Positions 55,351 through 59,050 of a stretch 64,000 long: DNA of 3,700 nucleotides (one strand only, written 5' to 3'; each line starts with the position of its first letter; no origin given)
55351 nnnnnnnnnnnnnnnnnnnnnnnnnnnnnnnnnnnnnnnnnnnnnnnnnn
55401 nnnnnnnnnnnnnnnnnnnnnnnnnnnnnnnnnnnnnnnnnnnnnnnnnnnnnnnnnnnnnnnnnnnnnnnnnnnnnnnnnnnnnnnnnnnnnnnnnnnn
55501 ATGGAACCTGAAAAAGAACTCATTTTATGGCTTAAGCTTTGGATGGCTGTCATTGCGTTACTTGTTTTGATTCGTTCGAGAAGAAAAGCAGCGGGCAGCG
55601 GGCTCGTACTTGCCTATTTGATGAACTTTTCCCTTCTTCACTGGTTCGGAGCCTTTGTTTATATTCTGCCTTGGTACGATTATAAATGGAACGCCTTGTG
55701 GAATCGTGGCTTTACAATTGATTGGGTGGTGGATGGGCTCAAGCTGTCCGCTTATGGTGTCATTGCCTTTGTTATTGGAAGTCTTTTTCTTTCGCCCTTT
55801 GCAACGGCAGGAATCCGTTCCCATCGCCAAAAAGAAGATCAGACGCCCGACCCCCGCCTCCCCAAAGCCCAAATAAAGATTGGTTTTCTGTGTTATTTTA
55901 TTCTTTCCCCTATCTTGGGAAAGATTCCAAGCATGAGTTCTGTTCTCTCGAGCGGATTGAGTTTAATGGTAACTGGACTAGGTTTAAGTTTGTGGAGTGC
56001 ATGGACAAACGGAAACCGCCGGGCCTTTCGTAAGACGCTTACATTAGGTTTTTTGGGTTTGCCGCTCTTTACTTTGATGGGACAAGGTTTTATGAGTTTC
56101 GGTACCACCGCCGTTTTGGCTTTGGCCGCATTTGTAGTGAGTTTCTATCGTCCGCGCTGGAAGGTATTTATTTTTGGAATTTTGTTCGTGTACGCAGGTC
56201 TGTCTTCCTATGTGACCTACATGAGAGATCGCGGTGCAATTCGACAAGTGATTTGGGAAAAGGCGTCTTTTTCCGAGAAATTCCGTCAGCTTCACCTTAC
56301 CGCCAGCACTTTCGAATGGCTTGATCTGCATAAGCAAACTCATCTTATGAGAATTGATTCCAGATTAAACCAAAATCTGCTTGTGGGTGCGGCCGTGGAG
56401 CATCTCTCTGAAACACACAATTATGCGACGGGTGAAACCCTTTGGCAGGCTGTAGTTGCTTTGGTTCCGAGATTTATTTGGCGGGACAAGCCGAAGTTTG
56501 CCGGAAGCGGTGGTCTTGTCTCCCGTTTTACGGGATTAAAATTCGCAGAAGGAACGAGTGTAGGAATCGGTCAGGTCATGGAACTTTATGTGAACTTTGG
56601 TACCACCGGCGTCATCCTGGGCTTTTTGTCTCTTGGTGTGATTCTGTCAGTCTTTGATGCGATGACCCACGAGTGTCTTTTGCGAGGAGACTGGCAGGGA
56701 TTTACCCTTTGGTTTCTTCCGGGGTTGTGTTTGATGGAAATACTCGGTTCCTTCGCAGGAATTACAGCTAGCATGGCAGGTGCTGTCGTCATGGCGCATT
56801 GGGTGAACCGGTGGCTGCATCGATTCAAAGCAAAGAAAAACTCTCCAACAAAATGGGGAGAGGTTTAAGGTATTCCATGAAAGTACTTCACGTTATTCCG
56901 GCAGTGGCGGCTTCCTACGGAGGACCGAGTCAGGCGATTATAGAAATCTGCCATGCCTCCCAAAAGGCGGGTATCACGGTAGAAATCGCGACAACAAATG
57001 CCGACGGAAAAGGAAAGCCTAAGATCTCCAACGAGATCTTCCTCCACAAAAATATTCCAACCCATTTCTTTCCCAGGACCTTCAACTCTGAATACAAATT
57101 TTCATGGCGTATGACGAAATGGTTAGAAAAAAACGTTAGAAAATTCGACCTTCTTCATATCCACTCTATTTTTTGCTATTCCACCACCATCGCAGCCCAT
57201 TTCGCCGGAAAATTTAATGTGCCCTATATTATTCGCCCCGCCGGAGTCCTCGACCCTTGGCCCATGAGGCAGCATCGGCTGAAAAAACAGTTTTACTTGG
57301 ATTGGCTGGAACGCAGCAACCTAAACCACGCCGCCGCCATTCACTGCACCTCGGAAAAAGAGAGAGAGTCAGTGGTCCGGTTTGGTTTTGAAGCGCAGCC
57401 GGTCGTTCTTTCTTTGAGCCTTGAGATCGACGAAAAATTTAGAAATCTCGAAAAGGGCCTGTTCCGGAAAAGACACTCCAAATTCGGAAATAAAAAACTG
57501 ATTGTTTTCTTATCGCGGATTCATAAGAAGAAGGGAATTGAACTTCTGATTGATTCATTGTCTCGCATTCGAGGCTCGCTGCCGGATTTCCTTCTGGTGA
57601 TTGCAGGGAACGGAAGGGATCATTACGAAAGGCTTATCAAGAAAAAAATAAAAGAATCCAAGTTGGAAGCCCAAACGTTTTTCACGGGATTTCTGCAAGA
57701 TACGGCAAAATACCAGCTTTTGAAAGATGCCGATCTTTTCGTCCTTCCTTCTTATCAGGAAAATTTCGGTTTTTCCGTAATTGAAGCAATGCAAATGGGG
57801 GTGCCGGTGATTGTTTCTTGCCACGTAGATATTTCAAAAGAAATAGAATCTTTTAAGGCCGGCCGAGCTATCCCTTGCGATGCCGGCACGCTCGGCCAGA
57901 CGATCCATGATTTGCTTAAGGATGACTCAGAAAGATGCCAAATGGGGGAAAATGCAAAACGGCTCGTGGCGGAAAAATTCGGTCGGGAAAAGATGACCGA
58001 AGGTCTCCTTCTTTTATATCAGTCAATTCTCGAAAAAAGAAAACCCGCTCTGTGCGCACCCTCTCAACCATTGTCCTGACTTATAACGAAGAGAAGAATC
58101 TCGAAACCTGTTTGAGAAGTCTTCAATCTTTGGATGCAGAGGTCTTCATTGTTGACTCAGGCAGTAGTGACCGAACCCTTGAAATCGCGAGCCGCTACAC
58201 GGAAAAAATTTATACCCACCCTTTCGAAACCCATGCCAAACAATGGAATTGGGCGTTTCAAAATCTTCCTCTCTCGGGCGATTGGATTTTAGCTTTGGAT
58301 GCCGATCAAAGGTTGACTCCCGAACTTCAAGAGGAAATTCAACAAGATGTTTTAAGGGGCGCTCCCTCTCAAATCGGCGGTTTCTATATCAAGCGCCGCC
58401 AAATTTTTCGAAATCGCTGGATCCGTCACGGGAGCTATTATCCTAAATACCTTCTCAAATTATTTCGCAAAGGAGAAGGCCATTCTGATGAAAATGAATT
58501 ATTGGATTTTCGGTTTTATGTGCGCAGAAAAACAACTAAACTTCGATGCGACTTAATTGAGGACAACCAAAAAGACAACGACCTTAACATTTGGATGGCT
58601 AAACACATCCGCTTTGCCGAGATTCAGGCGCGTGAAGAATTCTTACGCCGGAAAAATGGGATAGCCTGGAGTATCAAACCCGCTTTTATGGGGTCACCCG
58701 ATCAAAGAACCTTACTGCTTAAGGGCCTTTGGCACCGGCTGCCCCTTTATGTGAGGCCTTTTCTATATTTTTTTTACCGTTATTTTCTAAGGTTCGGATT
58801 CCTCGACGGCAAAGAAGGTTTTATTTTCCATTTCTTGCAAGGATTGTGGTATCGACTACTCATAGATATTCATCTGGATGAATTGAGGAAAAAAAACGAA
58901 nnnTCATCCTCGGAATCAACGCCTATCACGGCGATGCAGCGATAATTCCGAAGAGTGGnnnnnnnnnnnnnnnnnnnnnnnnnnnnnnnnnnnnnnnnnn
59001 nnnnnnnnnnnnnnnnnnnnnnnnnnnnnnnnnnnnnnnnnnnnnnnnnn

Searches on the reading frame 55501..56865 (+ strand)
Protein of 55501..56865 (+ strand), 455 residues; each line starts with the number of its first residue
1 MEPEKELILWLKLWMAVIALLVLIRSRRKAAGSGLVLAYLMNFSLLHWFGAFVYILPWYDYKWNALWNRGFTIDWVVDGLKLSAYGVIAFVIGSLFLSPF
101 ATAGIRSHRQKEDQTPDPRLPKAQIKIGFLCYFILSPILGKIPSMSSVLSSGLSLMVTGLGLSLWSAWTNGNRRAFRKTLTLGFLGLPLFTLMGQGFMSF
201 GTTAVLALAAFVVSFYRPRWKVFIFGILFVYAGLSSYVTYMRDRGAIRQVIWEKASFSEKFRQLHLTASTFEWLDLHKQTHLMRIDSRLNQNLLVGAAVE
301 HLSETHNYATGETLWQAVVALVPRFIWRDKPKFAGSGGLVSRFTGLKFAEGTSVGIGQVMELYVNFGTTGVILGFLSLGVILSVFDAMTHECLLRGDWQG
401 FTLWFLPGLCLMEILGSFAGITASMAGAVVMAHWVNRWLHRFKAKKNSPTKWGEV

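Call 44: search_protein_families(library=pfam, proteins=[window:55501-56865:+], max_evalue=0.001)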
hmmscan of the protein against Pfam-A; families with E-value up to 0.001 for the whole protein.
window:55501-56865:+ (455 aa): 1 family
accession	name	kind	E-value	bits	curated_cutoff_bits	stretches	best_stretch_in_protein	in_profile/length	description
PF14296.11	O-ag_pol_Wzy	-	1.5e-05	24.3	26.6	1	347-409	371-430/468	O-antigen polysaccharide polymerase Wzy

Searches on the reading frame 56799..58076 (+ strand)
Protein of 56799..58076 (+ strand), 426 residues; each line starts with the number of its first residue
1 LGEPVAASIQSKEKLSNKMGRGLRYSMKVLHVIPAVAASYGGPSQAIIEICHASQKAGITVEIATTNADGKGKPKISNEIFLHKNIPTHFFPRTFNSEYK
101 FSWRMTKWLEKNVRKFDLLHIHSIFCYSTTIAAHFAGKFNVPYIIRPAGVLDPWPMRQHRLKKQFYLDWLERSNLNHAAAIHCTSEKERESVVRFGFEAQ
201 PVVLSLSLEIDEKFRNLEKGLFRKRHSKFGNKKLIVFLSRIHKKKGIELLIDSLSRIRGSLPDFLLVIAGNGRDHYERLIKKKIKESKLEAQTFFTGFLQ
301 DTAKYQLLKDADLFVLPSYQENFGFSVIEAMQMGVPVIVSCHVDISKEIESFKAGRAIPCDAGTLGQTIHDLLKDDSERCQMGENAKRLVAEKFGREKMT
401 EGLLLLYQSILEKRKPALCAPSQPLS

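Call 44: search_protein_families(library=pfam, proteins=[window:56799-58076:+], max_evalue=0.001)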
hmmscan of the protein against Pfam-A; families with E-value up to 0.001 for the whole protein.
window:56799-58076:+ (426 aa): 5 families
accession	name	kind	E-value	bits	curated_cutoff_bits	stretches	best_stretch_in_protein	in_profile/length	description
PF00534.26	Glycos_transf_1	-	7.4e-36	123.7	26.4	1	222-388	5-171/172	Glycosyl transferases group 1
PF13692.12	Glyco_trans_1_4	-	4.9e-26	92.1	27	1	233-375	2-142/142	Glycosyl transferases group 1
PF13579.12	Glyco_trans_4_4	-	5.3e-22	79.3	29.7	1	41-203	1-153/158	Glycosyl transferase 4-like domain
PF13439.12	Glyco_transf_4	-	8.2e-18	65.4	28.5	1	40-203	1-160/170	Glycosyltransferase Family 4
PF20706.3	GT4-conflict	-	1.3e-09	38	26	1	225-340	190-311/385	Family 4 Glycosyltransferase in conflict systems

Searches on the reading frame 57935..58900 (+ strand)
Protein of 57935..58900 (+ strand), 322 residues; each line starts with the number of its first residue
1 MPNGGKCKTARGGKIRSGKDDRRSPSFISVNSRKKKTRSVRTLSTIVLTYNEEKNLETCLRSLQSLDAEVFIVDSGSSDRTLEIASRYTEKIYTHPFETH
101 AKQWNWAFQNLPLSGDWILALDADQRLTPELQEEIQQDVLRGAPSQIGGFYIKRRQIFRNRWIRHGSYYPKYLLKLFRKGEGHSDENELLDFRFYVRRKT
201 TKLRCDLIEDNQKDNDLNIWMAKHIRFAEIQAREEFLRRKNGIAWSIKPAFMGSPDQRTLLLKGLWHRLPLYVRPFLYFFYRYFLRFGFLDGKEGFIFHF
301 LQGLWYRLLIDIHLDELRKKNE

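Call 44: search_protein_families(library=pfam, proteins=[window:57935-58900:+], max_evalue=0.001)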
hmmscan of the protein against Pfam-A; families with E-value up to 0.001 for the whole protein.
window:57935-58900:+ (322 aa): 2 families
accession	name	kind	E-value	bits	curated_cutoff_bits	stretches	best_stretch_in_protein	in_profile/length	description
PF00535.33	Glycos_transf_2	-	3.4e-18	66.6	23.3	1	44-178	1-145/168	Glycosyl transferase family 2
PF13704.12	Glyco_tranf_2_4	-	0.00028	21.8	27.5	1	51-125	2-82/98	Glycosyl transferase family 2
